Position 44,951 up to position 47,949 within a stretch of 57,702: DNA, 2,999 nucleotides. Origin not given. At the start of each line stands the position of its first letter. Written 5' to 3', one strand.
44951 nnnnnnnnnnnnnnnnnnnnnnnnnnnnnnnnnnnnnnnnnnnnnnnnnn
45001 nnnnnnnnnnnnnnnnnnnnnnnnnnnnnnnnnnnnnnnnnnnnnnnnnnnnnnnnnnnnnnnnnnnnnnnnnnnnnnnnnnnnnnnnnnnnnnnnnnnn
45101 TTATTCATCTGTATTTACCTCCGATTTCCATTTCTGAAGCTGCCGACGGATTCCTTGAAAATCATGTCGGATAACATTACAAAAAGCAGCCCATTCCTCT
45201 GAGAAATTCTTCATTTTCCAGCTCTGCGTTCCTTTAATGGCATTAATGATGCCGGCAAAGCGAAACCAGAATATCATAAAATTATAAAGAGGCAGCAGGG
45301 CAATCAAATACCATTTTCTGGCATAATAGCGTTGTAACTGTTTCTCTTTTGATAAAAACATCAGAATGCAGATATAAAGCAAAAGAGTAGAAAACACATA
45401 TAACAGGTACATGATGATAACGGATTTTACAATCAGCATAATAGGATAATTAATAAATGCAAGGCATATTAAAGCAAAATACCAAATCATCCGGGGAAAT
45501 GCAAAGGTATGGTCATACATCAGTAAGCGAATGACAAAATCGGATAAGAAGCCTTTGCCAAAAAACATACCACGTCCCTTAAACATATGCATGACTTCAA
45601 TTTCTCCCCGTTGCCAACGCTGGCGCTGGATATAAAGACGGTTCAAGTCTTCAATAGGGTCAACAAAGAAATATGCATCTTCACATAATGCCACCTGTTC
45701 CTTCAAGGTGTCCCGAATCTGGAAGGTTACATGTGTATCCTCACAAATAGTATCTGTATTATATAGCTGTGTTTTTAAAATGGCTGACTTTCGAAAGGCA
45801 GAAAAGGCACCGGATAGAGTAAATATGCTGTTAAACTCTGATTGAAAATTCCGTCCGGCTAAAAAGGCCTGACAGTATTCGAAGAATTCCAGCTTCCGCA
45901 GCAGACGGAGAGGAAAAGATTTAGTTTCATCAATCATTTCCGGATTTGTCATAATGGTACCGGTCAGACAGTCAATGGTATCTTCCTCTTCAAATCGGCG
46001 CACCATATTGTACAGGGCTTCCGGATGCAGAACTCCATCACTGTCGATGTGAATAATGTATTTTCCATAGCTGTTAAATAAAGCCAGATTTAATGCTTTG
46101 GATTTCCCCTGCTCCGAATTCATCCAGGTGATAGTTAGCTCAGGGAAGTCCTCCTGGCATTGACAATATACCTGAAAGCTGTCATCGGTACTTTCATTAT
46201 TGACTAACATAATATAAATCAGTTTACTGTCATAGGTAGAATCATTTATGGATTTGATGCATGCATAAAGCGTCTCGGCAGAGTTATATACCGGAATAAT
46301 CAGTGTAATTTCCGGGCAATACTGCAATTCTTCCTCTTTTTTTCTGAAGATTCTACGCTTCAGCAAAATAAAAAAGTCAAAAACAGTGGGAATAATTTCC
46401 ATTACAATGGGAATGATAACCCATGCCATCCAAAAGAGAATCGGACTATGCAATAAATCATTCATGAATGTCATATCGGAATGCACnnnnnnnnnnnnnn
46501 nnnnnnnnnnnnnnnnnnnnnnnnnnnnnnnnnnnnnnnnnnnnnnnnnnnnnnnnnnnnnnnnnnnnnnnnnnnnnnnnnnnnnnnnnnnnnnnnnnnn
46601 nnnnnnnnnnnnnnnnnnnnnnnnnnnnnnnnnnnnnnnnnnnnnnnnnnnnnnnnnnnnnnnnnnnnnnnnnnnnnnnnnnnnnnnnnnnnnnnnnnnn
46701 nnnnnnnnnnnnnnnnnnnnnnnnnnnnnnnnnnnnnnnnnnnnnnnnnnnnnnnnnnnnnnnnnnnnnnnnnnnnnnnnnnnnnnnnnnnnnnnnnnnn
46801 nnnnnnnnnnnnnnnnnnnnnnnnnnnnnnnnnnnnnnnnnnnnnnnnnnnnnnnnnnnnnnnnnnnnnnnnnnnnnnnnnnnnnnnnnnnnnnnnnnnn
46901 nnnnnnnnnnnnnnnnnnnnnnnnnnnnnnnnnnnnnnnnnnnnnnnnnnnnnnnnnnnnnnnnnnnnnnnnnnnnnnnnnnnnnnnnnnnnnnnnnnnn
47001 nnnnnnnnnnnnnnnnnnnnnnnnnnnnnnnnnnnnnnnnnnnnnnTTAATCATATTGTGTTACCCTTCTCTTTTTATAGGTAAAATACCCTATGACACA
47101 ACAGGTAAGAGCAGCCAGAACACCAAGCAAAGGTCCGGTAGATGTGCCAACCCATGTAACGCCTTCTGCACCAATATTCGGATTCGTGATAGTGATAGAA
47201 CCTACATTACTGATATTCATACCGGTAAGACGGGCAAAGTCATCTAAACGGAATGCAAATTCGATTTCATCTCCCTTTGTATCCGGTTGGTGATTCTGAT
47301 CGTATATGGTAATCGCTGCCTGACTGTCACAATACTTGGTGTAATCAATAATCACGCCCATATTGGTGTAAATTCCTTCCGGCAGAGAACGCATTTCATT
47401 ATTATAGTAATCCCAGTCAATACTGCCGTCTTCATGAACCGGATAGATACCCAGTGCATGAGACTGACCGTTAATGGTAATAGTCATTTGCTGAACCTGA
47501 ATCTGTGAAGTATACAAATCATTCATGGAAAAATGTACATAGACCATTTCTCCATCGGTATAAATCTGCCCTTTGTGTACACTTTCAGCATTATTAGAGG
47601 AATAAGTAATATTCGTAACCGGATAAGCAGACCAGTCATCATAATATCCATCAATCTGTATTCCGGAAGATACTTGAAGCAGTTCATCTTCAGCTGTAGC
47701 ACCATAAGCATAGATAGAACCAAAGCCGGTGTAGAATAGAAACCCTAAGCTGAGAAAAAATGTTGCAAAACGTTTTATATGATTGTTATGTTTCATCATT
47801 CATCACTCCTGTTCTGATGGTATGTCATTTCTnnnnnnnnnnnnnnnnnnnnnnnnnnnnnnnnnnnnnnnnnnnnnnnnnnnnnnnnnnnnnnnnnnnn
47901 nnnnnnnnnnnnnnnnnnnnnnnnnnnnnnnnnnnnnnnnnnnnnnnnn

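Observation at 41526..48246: Complete Gram-positive exosortase (XrtG-type) operon: PTPS-like protein, CTERM substrate, exosortase, processive GT2, membrane PTPS-like protein, GT-C-like giant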

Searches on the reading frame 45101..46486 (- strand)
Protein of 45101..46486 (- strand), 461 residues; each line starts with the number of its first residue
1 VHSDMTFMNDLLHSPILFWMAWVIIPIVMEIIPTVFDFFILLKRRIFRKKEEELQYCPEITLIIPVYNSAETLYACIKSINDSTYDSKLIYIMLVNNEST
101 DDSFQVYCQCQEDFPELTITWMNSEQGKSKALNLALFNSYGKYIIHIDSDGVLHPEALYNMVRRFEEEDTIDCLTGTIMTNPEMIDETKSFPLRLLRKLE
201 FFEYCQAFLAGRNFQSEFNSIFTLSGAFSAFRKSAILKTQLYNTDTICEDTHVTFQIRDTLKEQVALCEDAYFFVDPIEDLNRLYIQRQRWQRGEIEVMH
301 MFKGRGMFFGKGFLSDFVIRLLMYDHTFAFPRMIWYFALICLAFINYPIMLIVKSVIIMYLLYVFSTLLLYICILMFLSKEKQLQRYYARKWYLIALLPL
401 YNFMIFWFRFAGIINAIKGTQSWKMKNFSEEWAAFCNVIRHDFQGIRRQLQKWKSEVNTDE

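Call 3: search_protein_families(library=ncbifam, proteins=[window:45101-46486:-], max_evalue=0.01)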
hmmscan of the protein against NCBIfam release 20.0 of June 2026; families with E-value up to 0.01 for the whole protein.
window:45101-46486:- (461 aa): 21 families
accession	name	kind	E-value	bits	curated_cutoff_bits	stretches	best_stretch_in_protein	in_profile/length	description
TIGR03111.1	glyc2_xrt_Gpos1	hypoth_equivalog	4.4e-199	661.8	363.95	1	16-446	7-437/439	TIGR03111 family XrtG-associated glycosyltransferase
TIGR03937.1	PgaC_IcaA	equivalog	1.6e-37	129.4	422.3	1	25-408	8-377/407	poly-beta-1,6-N-acetyl-D-glucosamine synthase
TIGR04242.1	nodulat_NodC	equivalog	1.7e-16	60.2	550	1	48-239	38-221/395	chitooligosaccharide synthase NodC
NF007482.0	PRK10073.1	equivalog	1.9e-15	56.7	423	1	58-177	6-121/334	glycosyltransferase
NF047683.1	TeichurnBiosyTuaG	equivalog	1.4e-11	44.5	400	1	57-176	5-122/252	teichuronic acid biosynthesis protein TuaG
NF053739.1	GlytfEpsEBac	equivalog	7.8e-09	34.9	450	1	58-180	1-121/265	glycosyltransferase EpsE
NF038302.1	EPS_HpsE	equivalog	3e-08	33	300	1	59-180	2-126/307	hormogonium polysaccharide biosynthesis glycosyltransferase HpsE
TIGR03965.1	mycofact_glyco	equivalog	5.2e-08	32.2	280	1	41-167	57-181/467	mycofactocin biosynthesis glycosyltransferase MftF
NF038299.1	EPS_HpsN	equivalog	6.6e-08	31.9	425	1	58-190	1-131/317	hormogonium polysaccharide biosynthesis glycosyltransferase HpsN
NF041875.1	EPS_EpsD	equivalog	7.4e-08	32.2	370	1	62-185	3-123/325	exopolysaccharide biosynthesis glycosyltransferase EpsD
TIGR04283.1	glyco_like_mftF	equivalog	8.3e-08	32.1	182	1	60-168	1-101/221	TIGR04283 family arsenosugar biosynthesis glycosyltransferase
TIGR03469.1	HpnB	hypoth_equivalog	1.3e-07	31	379.25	1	41-169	24-164/386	hopene-associated glycosyltransferase HpnB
NF050050.1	ProtGlycPglI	equivalog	7.7e-07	28.8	500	1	58-223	2-161/306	GalNAc(5)-diNAcBac-PP-undecaprenol beta-1,3-glucosyltransferase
NF007986.1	PRK10714.1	equivalog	1e-05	24.7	529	1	59-168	7-118/316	undecaprenyl-phosphate 4-deoxy-4-formamido-L-arabinose transferase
TIGR03472.1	HpnI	equivalog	1.2e-05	24.3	310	1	41-169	24-155/373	bacteriohopanetetrol glucosamine biosynthesis glycosyltransferase HpnI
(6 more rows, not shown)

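Call 4: search_protein_families(library=pfam, proteins=[window:45101-46486:-], max_evalue=0.01)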
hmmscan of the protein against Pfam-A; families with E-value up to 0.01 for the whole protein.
window:45101-46486:- (461 aa): 5 families
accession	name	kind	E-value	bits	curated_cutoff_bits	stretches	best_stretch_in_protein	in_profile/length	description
PF00535.33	Glycos_transf_2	-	4.9e-22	79.1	23.3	1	62-236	2-164/168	Glycosyl transferase family 2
PF13641.12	Glyco_tranf_2_3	-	3.5e-14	53.8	27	1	58-294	1-230/230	Glycosyltransferase like family 2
PF13632.12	Glyco_trans_2_3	-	9.5e-09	35.8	27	1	143-365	1-183/198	Glycosyl transferase family group 2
PF03142.21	Chitin_synth_2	-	0.00048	19.3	27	1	142-248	203-301/527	Chitin synthase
PF13506.12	Glyco_transf_21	-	0.0078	16.1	21.7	0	139-271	29-150/174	Glycosyl transferase family 21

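Call 51: search_solved_structures(query=window:45101-46486:-, max_evalue=0.001, show_alignments=2)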
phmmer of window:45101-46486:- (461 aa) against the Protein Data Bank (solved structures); distinct sequences matched with E-value up to 0.001: 21.
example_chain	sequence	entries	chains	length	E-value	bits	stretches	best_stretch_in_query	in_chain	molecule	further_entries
6yv7_B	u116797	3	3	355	7.5e-09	38.1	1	55-164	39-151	Glycosyl transferase, family 2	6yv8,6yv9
6yv7_A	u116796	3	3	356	7.5e-09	38.1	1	55-164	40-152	Glycosyl transferase, family 2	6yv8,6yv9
8bz8_A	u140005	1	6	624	7e-08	34.9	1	59-177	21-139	Glycosyltransferase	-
8bz4_A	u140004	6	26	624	7e-08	34.9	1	59-177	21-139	Glycosyltransferase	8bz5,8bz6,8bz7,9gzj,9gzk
2z87_A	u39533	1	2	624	9e-08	34.5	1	47-208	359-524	Chondroitin synthase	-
2z86_A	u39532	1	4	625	9.1e-08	34.5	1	47-208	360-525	Chondroitin synthase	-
5hea_A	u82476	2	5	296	2.8e-07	32.9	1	60-283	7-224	Putative glycosyltransferase (GalT1)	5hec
8vh7_A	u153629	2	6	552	1.3e-06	30.7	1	56-163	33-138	Heparosan synthase B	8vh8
8viw_A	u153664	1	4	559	1.3e-06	30.7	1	56-163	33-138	Heparosan synthase B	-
6p61_A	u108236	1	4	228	2.8e-06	29.6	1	54-157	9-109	Glycosyltransferase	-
3bcv_A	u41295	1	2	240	8.3e-06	28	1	56-179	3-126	Putative glycosyltransferase protein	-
5tze_C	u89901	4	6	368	4.2e-05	25.7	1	60-167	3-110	Glycosyl transferase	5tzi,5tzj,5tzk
9jma_A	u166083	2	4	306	5.5e-05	25.3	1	60-159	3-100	GalNAc(5)-diNAcBac-PP-undecaprenol beta-1,3-glucosyltransferase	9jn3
6h1j_A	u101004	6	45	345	6.3e-05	25.1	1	59-286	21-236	Probable ss-1,3-N-acetylglucosaminyltransferase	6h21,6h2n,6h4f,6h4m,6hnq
5eke_A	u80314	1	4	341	8.2e-05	24.8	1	59-168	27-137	Uncharacterized glycosyltransferase sll0501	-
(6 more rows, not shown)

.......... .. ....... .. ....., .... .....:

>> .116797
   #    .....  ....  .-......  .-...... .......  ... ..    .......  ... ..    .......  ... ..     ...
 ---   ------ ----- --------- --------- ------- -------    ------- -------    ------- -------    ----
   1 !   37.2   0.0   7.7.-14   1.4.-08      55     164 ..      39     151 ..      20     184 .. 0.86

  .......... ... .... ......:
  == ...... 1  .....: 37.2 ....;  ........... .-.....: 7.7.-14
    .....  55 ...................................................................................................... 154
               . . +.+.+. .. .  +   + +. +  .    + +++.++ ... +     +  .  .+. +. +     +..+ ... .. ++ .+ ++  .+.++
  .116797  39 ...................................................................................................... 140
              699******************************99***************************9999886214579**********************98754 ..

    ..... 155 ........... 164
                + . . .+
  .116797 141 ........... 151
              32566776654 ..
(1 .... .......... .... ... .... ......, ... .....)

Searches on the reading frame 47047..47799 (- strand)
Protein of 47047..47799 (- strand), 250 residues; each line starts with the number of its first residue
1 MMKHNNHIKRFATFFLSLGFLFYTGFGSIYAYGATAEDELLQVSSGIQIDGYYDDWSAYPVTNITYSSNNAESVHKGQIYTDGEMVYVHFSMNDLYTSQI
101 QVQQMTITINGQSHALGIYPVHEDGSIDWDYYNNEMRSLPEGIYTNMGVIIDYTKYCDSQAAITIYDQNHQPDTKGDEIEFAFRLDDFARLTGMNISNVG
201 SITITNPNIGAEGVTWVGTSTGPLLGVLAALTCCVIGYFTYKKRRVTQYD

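Call 3: search_protein_families(library=ncbifam, proteins=[window:47047-47799:-], max_evalue=0.01)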
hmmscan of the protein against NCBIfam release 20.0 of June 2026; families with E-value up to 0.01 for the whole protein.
window:47047-47799:- (250 aa): 1 family
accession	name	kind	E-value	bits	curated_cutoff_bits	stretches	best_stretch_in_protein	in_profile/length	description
TIGR04145.2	Firmicu_CTERM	equivalog_domain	7.3e-41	140.2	50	1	47-245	1-189/191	Firmicu-CTERM sorting domain-containing protein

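Call 4: search_protein_families(library=pfam, proteins=[window:47047-47799:-], max_evalue=0.01)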
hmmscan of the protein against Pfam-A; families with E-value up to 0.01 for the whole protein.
window:47047-47799:- (250 aa): 0 families

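Call 21: find_homologous_proteins(query=window:47047-47799:-, max_evalue=0.001)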
Query window:47047-47799:- (250 aa): 88 proteins with E <= 0.001 among 481 candidates.
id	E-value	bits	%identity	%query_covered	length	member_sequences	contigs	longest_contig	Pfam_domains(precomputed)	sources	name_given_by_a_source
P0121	1.4e-167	573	100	100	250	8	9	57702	-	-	-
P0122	1.7e-99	350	70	83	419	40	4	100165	-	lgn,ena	-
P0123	4.3e-99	349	68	84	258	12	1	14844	-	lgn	-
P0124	6.4e-98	345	69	82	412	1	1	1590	-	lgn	-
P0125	2.4e-97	343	67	83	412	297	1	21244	-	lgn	-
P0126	7.3e-97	342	61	96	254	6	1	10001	-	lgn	-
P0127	9.8e-95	335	68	82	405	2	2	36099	-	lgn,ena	-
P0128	2.8e-93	330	66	83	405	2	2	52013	-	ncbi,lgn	-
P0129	1.9e-92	327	66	87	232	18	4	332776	-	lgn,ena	-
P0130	2.0e-91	324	69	76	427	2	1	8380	-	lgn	-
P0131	9.4e-91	322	68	81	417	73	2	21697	-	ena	-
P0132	1.3e-90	321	69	83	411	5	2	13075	-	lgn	-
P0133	2.0e-85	304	65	83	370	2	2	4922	-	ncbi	-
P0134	3.2e-85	304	63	83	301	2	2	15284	-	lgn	-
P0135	4.8e-84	300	63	83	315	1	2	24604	-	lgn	-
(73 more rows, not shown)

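Call 33: predict_structure(alignment_id=A2)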
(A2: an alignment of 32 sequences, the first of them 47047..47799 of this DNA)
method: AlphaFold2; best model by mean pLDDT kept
length: 250 residues; sequences in the alignment: 32
mean_pLDDT: 80.0   pTM: 0.67
mean pLDDT of the five models: 80.0, 78.7, 78.1, 77.2, 75.1
residues with pLDDT >= 90: 101; 70-90: 95; 50-70: 25; < 50: 29
segments of 3 or more residues with pLDDT < 50: 1-3, 27-51
pLDDT, mean of each block of 10 residues (from residue 1): 59 78 57 34 39 73 81 88 92 80 91 96 95 88 94 96 91 88 96 90 90 81 68 86 68
secondary structure, 60 per line:
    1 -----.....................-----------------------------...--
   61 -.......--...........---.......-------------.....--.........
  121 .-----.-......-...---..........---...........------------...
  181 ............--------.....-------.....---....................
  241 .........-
elements in order: H6-26 E62-68 E71-81 E85-91 E105-109 E112-121 H129-134 E142-151 E155-165 E178-184 H185-192 E201-205 E213-217 H221-249

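Call 37: fold_search(model_id=the predicted structure, library=pdb)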
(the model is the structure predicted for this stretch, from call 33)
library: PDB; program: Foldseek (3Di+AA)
matches with E <= 10: 935; with E <= 0.001: 0
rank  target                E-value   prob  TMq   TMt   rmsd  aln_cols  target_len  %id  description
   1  4jpq_B                1.3e-02  0.94  0.30  0.34   8.6       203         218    5  Crystal structure of a putative carbohydrate-binding protein (BACUNI_03838) from Bacteroides uniformis ATCC 8492 at 2. (released 2013-04-17)
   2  4jpq_A                1.3e-02  0.94  0.30  0.33   7.6       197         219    6  Crystal structure of a putative carbohydrate-binding protein (BACUNI_03838) from Bacteroides uniformis ATCC 8492 at 2. (released 2013-04-17)
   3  1i82_A                2.2e-02  0.90  0.30  0.37  10.4       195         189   12  FAMILY 9 CARBOHYDRATE-BINDING MODULE FROM THERMOTOGA MARITIMA XYLANASE 10A WITH CELLOBIOSE (released 2001-06-13)
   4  1n0s_A                3.1e-02  0.14  0.11  0.15  14.0       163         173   17  ENGINEERED LIPOCALIN FLUA IN COMPLEX WITH FLUORESCEIN (released 2003-08-05)
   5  4pa0_A                5.9e-02  0.23  0.17  0.06  13.2       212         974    7  Omecamtiv Mercarbil binding site on the Human Beta-Cardiac Myosin Motor Domain (released 2015-07-08)
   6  2z64_C                5.9e-02  0.11  0.14  0.18  13.8       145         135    7  Crystal structure of mouse TLR4 and mouse MD-2 complex (released 2007-09-18)
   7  4p57_B                7.0e-02  0.21  0.21  0.25  21.9       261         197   10  MHC TCR peptide complex (released 2014-07-16)
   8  7nwo                  7.4e-02  0.51  0.27  0.34  12.2       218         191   13  A carbohydrate binding module family 9 (CBM9) from Caldicellulosiruptor kristjanssonii in complex with glucose (released 2021-07-07)
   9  5hi0                  7.4e-02  0.16  0.17  0.12  14.8       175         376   14  The Substrate Binding Mode and Chemical Basis of a Reaction Specificity Switch in Oxalate Decarboxylase (released 2016-04-06)
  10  7zyb                  7.8e-02  0.18  0.13  0.25  11.7       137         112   10  BeKdgF with Ca (released 2023-06-14)
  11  6o2d_A                7.8e-02  0.18  0.16  0.26  15.6       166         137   10  Schizosaccharomyces pombe Cnp3 Cupin Domain (released 2019-08-21)
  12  9a65_B                7.8e-02  0.08  0.13  0.07  19.8       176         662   15  Integrative model of YVAQ-MCPB by crosslinking MS and deep learning (released 2024-09-18)
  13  8ygr_C                8.3e-02  0.20  0.18  0.21  17.0       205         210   12  Cryo-EM structure of partial VP4 from simian rotavirus SA11 (released 2025-02-12)
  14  7nwn                  8.7e-02  0.66  0.29  0.35  11.6       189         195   12  A carbohydrate binding module family 9 (CBM9) from Caldicellulsiruptor kristjanssonii (released 2021-07-07)
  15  4e2g_D                1.0e-01  0.21  0.16  0.29  12.6       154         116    6  Crystal structure of Cupin fold protein Sthe2323 from Sphaerobacter thermophilus (released 2012-03-21)
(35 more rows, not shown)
